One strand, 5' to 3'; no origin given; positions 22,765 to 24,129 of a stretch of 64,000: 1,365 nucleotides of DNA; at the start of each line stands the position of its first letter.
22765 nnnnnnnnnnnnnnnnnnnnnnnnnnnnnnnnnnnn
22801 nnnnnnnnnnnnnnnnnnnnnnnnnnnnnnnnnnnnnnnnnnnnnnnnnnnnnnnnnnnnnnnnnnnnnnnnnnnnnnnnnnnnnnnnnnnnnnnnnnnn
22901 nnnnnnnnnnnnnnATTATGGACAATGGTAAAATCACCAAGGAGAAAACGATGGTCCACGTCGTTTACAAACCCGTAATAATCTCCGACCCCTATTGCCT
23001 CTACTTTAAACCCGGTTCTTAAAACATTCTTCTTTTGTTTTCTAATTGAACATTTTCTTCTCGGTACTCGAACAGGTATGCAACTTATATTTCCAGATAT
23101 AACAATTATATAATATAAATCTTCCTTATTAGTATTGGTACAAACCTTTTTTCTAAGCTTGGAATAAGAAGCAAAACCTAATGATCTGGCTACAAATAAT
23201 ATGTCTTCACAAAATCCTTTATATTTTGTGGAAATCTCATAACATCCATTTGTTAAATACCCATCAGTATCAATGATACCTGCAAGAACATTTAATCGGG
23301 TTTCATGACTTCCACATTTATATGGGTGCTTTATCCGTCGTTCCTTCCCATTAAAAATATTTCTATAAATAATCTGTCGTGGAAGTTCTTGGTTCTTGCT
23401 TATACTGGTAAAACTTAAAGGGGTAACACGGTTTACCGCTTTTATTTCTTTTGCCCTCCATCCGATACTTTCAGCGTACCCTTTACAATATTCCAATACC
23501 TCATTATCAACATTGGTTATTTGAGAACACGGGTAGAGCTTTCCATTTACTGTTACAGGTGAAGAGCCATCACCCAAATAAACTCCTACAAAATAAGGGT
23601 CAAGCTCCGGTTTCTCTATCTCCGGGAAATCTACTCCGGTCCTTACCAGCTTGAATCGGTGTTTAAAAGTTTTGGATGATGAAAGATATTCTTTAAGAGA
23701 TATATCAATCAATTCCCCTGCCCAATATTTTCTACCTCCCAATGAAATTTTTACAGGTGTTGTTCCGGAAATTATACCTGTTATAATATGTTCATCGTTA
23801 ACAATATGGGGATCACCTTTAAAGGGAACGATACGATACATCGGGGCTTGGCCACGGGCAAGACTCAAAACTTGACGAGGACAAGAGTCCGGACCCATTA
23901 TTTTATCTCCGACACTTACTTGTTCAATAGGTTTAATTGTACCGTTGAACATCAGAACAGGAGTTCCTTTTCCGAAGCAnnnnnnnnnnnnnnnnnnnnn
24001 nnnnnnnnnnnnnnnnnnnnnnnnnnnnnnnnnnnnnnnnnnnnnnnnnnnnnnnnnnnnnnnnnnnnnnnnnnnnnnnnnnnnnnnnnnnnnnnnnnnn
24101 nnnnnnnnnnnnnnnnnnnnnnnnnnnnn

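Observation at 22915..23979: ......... intein inserted exactly in the Walker A lysine-threonine of the SNF2-type helicase, with foreign AT-rich composition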

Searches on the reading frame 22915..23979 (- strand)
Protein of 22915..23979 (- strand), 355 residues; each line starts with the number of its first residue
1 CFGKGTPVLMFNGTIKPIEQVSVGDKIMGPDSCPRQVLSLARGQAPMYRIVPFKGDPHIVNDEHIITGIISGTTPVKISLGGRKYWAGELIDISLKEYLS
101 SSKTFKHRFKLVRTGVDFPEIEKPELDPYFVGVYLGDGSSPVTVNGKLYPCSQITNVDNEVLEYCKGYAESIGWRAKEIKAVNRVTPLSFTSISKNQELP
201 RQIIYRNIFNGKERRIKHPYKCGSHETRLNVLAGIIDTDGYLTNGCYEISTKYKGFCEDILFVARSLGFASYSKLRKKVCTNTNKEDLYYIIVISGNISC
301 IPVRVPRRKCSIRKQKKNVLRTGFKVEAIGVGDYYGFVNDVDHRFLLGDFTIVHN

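Call 4: search_protein_families(library=pfam, proteins=[window:22915-23979:-], max_evalue=0.1)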
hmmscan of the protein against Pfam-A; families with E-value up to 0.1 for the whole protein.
window:22915-23979:- (355 aa): 3 families
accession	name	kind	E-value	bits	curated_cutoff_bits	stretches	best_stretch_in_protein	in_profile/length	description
PF05203.21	Hom_end_hint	-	7.2e-21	75.7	32.1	2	1-51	1-51/228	Hom_end-associated Hint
PF05204.19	Hom_end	-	2.4e-08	34.5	21.1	1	227-298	13-88/110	Homing endonuclease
PF14528.11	LAGLIDADG_3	-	2.1e-06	28.3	22.5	1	228-296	3-71/82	LAGLIDADG-like domain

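Call 5: search_solved_structures(query=window:22915-23979:-, max_evalue=0.01, show_alignments=2)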
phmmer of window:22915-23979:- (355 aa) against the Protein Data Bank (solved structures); distinct sequences matched with E-value up to 0.01: 9.
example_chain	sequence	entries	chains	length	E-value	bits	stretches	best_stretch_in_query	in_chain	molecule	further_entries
1dfa_A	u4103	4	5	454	1.8e-22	83.1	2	1-52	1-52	PI-SCEI ENDONUCLEASE | ENDONUCLEASE PI-SCEI | PI-SCEI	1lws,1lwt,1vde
1um2_A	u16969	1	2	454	1.8e-21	79.8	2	118-355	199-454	ENDONUCLEASE PI-SCEI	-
9cop_A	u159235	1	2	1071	3.4e-21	78.9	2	1-52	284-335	V-type proton ATPase catalytic subunit A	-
1jva_A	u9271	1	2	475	6.4e-21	78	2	2-52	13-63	VMA1-DERIVED HOMING ENDONUCLEASE X10SSS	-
1ef0_A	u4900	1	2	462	7.3e-21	77.8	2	2-52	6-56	PI-SCEI ENDONUCLEASE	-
1gpp_A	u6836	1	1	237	6.2e-13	51.7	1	1-52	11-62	ENDONUCLEASE PI-SCEI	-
6mx6_A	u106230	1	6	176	3.1e-07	33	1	1-126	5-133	Pre-mRNA-processing-splicing factor 8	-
6owu_A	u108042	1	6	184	3.7e-07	32.7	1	1-126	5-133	PRP8 protein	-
6mwy_A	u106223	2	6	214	8.4e-06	28.2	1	1-125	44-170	Pre-mRNA-processing-splicing factor 8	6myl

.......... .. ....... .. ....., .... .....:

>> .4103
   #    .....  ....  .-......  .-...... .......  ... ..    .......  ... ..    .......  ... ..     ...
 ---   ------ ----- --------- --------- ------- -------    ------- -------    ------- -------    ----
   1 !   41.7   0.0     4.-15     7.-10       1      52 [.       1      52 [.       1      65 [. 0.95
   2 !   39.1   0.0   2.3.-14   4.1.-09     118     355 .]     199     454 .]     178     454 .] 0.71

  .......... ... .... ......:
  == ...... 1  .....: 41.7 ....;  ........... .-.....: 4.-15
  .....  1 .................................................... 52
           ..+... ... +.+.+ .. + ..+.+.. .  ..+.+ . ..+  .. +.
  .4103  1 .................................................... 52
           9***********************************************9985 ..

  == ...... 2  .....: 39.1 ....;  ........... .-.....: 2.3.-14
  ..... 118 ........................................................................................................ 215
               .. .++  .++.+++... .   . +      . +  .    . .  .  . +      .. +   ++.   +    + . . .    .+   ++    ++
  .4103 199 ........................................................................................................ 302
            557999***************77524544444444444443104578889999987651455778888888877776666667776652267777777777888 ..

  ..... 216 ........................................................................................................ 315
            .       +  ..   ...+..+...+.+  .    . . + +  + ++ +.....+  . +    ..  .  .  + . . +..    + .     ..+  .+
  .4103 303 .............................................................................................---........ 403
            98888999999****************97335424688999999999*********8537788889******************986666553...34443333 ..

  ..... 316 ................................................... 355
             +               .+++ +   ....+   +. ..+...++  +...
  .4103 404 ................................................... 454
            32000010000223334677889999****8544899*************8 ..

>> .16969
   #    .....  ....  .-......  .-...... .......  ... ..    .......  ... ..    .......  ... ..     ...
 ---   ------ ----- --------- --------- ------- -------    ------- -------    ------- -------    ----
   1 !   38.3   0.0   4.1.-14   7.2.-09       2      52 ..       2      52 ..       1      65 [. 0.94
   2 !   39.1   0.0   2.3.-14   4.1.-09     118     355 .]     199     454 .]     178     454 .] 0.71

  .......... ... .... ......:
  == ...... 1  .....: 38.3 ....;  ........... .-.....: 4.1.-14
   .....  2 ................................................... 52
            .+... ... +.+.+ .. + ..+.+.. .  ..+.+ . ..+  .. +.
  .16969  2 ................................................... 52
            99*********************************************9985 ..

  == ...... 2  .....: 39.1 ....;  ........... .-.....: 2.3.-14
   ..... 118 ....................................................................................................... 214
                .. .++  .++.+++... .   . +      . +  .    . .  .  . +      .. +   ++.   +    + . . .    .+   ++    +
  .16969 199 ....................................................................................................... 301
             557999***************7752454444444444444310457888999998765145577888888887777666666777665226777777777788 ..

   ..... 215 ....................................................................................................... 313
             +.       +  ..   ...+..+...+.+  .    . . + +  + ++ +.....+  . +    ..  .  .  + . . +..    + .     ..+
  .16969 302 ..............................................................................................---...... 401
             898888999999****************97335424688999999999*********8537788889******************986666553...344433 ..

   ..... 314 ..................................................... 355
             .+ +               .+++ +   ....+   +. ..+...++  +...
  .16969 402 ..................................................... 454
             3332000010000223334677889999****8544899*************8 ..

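Call 10: search_dna_similar(query=window:22915-23979:-, collection=phages, mode=protein, max_rows=40)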
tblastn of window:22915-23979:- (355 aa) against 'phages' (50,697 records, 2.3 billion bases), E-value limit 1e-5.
Records with a match: 305; places in all: 308; records where one place covers at least 80% of the query: 271.
Best place of each record, by identity: 60-80% 3; <60% 302.
By first word of the organism name: Salmonella 182; Klebsiella 26; Vibrio 19; Escherichia 15; Mycobacterium 14; Aeromonas 9; Ruegeria 8; Bacteroides 5; uncultured 4; Proteus 3; and 16 more.
By host as written in the record: Salmonella enterica 42; Salmonella enterica subsp. enterica serovar Enteritidis 32; Salmonella enterica subsp. enterica serovar Typhimurium 27; Klebsiella pneumoniae 15; - 15; Salmonella sp. 15; Mycobacterium smegmatis mc2 155 12; Escherichia coli 8; and 80 more.
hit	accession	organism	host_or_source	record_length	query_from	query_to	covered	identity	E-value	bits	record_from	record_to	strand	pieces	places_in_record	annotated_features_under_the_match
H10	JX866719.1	Klebsiella phage JD001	Klebsiella pneumoniae JDM777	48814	1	355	100%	43.9%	2e-80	273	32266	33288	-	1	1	putative helicase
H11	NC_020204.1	Klebsiella phage JD001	Klebsiella pneumoniae JDM777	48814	1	355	100%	43.9%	2e-80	273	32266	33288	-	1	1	terminase large subunit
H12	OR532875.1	Klebsiella phage RCIP0081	Klebsiella pneumoniae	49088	1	355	100%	43.9%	2e-80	273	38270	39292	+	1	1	hypothetical protein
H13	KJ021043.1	Klebsiella phage Kpn112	Klebsiella pneumoniae ATCC 10031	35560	1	355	100%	43.6%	8e-79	268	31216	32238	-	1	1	record has no annotation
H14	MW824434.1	Vibrio phage PS65A.1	Vibrio crassostreae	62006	1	355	100%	43.4%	1e-78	267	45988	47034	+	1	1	hypothetical protein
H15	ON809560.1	Klebsiella phage pKp383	Klebsiella pneumoniae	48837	1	355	100%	42.8%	9e-79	268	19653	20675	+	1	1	hypothetical protein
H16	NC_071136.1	Klebsiella phage pKp383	Klebsiella pneumoniae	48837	1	355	100%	42.8%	9e-79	268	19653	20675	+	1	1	hypothetical protein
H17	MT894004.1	Klebsiella phage MEW1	Klebsiella pneumoniae B5055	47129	1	355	100%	42.8%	1e-78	268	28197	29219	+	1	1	putative helicase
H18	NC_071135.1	Klebsiella phage MEW1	Klebsiella pneumoniae B5055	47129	1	355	100%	42.8%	1e-78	268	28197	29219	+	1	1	putative helicase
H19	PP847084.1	Klebsiella phage KpTDp1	Klebsiella pneumoniae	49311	1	355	100%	42.8%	1e-78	268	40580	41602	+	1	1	putative helicase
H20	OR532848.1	Klebsiella phage RCIP0054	Klebsiella pneumoniae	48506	1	355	100%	42.8%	2e-78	267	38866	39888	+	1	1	hypothetical protein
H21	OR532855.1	Klebsiella phage RCIP0061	Klebsiella pneumoniae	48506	1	355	100%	42.8%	2e-78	267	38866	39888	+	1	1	hypothetical protein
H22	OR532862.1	Klebsiella phage RCIP0068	Klebsiella pneumoniae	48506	1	355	100%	42.8%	2e-78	267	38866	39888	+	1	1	hypothetical protein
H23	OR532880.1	Klebsiella phage RCIP0086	Klebsiella pneumoniae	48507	1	355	100%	42.8%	2e-78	267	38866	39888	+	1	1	hypothetical protein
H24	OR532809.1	Klebsiella phage RCIP0015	Klebsiella pneumoniae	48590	1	355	100%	42.8%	2e-78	267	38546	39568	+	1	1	hypothetical protein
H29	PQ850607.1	Escherichia phage HelliStehle_Bas95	Escherichia coli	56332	1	355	100%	39.8%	1e-73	253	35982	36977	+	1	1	exonuclease | similar to helicase protein | similar to intein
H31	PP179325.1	Pseudomonas phage Touem01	Pseudomonas syringae 7C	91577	1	355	100%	39.2%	9e-66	230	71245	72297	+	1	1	putative helicase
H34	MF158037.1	Salmonella phage St162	Salmonella enterica sv. typhimurium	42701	1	355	100%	38.4%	1e-65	230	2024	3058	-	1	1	putative intein-containing helicase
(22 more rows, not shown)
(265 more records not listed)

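Call 11: get_annotated_region(hit=H10, flank=2500)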
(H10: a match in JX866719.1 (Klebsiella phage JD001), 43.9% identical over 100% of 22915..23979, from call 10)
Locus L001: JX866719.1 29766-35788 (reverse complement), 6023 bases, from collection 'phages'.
description: Klebsiella phage JD001, complete genome.
organism: Klebsiella phage JD001 (NCBI taxid 1236000)
taxonomy: Viruses; Duplodnaviria; Heunggongvirae; Uroviricota; Caudoviricetes; Jedunavirus; Jedunavirus JD001
host: Klebsiella pneumoniae JDM777; source: hospital; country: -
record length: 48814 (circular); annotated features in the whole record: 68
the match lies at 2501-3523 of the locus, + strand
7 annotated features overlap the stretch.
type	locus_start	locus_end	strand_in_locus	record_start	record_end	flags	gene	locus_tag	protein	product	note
CDS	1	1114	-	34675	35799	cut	-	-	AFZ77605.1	hypothetical protein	-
CDS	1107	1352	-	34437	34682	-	-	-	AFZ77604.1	hypothetical protein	-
CDS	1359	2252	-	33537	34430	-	-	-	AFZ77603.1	hypothetical protein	-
CDS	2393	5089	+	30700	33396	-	-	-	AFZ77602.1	putative helicase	-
CDS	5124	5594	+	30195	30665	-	-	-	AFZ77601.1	hypothetical protein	-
CDS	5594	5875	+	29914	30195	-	-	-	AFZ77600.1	thiolase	-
CDS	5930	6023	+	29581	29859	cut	-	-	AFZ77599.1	putative TetR transcriptional regulator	-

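Call 12: get_annotated_region(hit=H14, flank=2500)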
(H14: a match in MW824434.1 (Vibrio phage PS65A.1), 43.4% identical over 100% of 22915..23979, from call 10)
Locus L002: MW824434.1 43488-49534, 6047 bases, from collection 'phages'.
description: Vibrio phage PS65A.1, complete genome.
organism: Vibrio phage PS65A.1 (NCBI taxid 2859364)
taxonomy: Viruses; Duplodnaviria; Heunggongvirae; Uroviricota; Caudoviricetes
host: Vibrio crassostreae; source: filtered seawater; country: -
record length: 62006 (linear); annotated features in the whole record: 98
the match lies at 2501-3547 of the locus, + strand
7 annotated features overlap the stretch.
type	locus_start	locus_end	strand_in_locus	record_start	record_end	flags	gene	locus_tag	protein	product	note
CDS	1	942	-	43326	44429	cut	-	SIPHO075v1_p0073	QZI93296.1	hypothetical protein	-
CDS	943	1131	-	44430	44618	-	-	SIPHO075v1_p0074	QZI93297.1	hypothetical protein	-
CDS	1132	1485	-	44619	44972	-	-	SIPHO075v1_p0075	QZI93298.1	hypothetical protein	conserved protein of unknown function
CDS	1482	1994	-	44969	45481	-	-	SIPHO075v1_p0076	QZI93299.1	hypothetical protein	-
CDS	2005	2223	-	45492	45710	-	-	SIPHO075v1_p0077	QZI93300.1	hypothetical protein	-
CDS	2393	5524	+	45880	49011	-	-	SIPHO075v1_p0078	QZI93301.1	hypothetical protein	-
CDS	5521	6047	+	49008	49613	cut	-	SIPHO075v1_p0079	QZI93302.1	hypothetical protein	-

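Call 13: get_annotated_region(hit=H29, flank=2500)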
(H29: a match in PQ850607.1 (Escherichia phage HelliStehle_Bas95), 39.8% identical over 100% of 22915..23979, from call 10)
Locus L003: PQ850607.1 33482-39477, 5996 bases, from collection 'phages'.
description: Escherichia phage HelliStehle_Bas95, complete genome.
organism: Escherichia phage HelliStehle_Bas95 (NCBI taxid 3398416)
taxonomy: Viruses; Duplodnaviria; Heunggongvirae; Uroviricota; Caudoviricetes
host: Escherichia coli; source: Birsig river; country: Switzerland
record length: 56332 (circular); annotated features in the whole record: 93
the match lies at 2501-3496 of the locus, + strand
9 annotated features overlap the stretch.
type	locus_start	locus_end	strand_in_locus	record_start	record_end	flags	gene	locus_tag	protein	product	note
CDS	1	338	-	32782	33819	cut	-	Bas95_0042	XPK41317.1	ssDNA binding and annealing protein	Gp2.5-like; RNA and nucleotide metabolism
CDS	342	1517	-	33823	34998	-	-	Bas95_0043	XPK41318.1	exonuclease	RNA and nucleotide metabolism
CDS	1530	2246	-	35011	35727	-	-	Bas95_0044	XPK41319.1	hypothetical protein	-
CDS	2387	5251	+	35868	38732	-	-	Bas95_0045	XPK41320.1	exonuclease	RNA and nucleotide metabolism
misc_feature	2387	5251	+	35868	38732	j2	-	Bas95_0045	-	-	similar to helicase protein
misc_feature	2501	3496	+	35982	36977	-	-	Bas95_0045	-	-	similar to intein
CDS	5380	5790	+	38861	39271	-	-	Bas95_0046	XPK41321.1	hypothetical protein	-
CDS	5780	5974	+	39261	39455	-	-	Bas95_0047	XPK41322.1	hypothetical protein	-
CDS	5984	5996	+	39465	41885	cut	-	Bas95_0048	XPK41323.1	DNA primase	RNA and nucleotide metabolism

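Call 14: get_annotated_region(hit=H34, flank=2500)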
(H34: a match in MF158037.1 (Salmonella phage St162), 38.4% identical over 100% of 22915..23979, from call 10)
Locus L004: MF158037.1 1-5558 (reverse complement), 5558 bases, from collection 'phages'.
description: Salmonella phage St162, complete genome.
organism: Salmonella phage St162 (NCBI taxid 2024312)
taxonomy: Viruses; Duplodnaviria; Heunggongvirae; Uroviricota; Caudoviricetes; Guernseyvirinae; Kagunavirus
host: Salmonella enterica sv. typhimurium; source: water, Grand River; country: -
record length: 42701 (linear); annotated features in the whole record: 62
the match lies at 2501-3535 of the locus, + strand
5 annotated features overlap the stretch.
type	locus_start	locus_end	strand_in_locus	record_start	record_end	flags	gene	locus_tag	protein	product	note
CDS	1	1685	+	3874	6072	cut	-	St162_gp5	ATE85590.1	DNA polymerase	-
CDS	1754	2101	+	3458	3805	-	-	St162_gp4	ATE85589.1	putative endonuclease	similar to phage FSL SP-031 gpSP031_00015; hypothetical protein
CDS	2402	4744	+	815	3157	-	-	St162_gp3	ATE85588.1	putative intein-containing helicase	IPR004042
CDS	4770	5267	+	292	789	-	-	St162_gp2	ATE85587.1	HNH homing endonuclease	pfam13392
CDS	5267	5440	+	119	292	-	-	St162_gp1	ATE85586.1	hypothetical protein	similar to phage FSL SP-101 gp150; CATH superfamily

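Call 15: get_annotated_region(hit=H31, flank=2500)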
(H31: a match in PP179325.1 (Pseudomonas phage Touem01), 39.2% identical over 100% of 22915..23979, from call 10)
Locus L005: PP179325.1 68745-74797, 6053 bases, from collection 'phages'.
description: Pseudomonas phage Touem01, complete genome.
organism: Pseudomonas phage Touem01 (NCBI taxid 3138548)
taxonomy: Viruses
host: Pseudomonas syringae 7C; source: apricot soil; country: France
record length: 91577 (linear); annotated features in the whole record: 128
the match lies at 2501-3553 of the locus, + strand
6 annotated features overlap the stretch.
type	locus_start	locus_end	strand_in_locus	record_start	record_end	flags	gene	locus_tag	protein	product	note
CDS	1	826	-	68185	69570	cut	-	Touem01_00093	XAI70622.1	chromosome segregation protein SMC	[Paenibacillus phage Vegas]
CDS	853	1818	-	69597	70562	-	-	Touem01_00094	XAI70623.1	exonuclease VIII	[Bordetella phage vB_BbrM_PHB04]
CDS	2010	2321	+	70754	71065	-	-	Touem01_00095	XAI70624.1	hypothetical protein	-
CDS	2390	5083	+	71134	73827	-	-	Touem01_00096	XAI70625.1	putative helicase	[Klebsiella phage JD001]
CDS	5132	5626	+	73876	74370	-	-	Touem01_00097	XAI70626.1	single-stranded DNA-binding protein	[Xanthomonas phage vB_XveM_DIBBI]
CDS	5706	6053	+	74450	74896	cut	-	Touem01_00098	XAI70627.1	putative VRR-NUC domain-containing protein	[Enterobacter phage Arya]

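Call 18: find_homologous_proteins(query=window:22915-23979:-, max_evalue=1e-10)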
Query window:22915-23979:- (355 aa): 149 proteins with E <= 1e-10 among 1687 candidates; the best 120 are listed.
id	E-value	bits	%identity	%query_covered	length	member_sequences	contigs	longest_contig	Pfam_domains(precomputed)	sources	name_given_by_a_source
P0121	9.1e-81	290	44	100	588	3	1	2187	PF05204.20,PF05203.22,PF14528.12,PF04851.22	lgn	-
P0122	6.4e-80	287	45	100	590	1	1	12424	PF05204.20,PF13479.13,PF05203.22,PF14528.12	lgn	-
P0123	1.5e-76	276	43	100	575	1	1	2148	PF05204.20,PF05203.22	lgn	-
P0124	9.3e-76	273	41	100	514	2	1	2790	PF05204.20,PF05203.22,PF14528.12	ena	-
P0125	1.8e-75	272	44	100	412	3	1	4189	PF05204.20,PF05203.22,PF14528.12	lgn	-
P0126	5.7e-75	271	44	100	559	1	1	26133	PF05204.20,PF05203.22,PF14528.12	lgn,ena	-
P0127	4.3e-74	268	42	100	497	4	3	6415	PF05204.20,PF05203.22,PF04851.22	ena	-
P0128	6.7e-74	267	43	100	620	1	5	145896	PF05204.20,PF00005.34,PF05203.22,PF14528.12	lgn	-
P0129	1.3e-73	266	44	100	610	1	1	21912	PF05204.20,PF00005.34,PF05203.22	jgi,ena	-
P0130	1.7e-73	266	43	100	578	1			PF05204.20,PF05203.22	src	-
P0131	3.4e-72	262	97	35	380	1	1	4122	PF02321.24,PF05203.22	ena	-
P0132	1.2e-71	260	42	100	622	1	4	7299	PF05204.20,PF05203.22,PF14528.12,PF13401.13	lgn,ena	-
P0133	5.8e-71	257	42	100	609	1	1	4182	PF05203.22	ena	-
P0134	6.8e-70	254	42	100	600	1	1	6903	PF05203.22,PF14528.12,PF02562.23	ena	-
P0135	3.1e-69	252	43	100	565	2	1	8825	PF13479.13,PF05203.22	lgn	-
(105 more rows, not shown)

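Call 24: search_protein_families(library=phrogs, proteins=[window:22915-23979:-], max_evalue=0.001)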
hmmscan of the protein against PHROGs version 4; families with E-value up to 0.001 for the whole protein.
window:22915-23979:- (355 aa): 3 families
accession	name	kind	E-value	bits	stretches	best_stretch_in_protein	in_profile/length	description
phrog_34449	-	unknown function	1.1e-08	35.8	1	1-69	61-130/241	-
phrog_19299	-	head and packaging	3.8e-07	29.9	1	19-270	49-296/702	terminase large subunit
phrog_36964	-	head and packaging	3.6e-05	23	1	5-246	96-314/890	terminase large subunit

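Call 53: predict_structure(alignment_id=A1)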
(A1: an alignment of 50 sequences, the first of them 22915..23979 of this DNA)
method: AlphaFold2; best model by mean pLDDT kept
length: 355 residues; sequences in the alignment: 50
mean_pLDDT: 95.0   pTM: 0.93
mean pLDDT of the five models: 95.0, 94.6, 94.4, 94.3, 94.2
residues with pLDDT >= 90: 310; 70-90: 42; 50-70: 3; < 50: 0
segments of 3 or more residues with pLDDT < 50: none
pLDDT, mean of each block of 10 residues (from residue 1): 97 98 98 98 98 96 97 77 90 96 95 96 94 96 91 95 98 95 89 90 91 94 97 98 96 97 98 95 93 97 98 91 98 98 97 96
secondary structure, 60 per line:
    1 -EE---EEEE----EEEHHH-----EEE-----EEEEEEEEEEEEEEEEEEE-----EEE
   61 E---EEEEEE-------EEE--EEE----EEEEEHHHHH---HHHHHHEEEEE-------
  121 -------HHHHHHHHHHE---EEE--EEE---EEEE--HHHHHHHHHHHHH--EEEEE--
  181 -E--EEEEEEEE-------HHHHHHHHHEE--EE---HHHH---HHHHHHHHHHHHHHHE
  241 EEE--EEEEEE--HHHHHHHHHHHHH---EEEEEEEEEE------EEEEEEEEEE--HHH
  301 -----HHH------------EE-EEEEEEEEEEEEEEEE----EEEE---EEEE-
elements in order: E7-10 E15-17 E26-28 E34-52 E58-61 E65-70 E78-80 E83-85 E90-94 H95-99 H103-108 E109-113 H128-137 E142-144 E147-149 E153-156 H159-171 E174-178 E185-192 H200-208 H218-221 H225-239 E240-243 E246-251 H254-266 E270-279 E286-295 E324-339 E344-347 E351-354
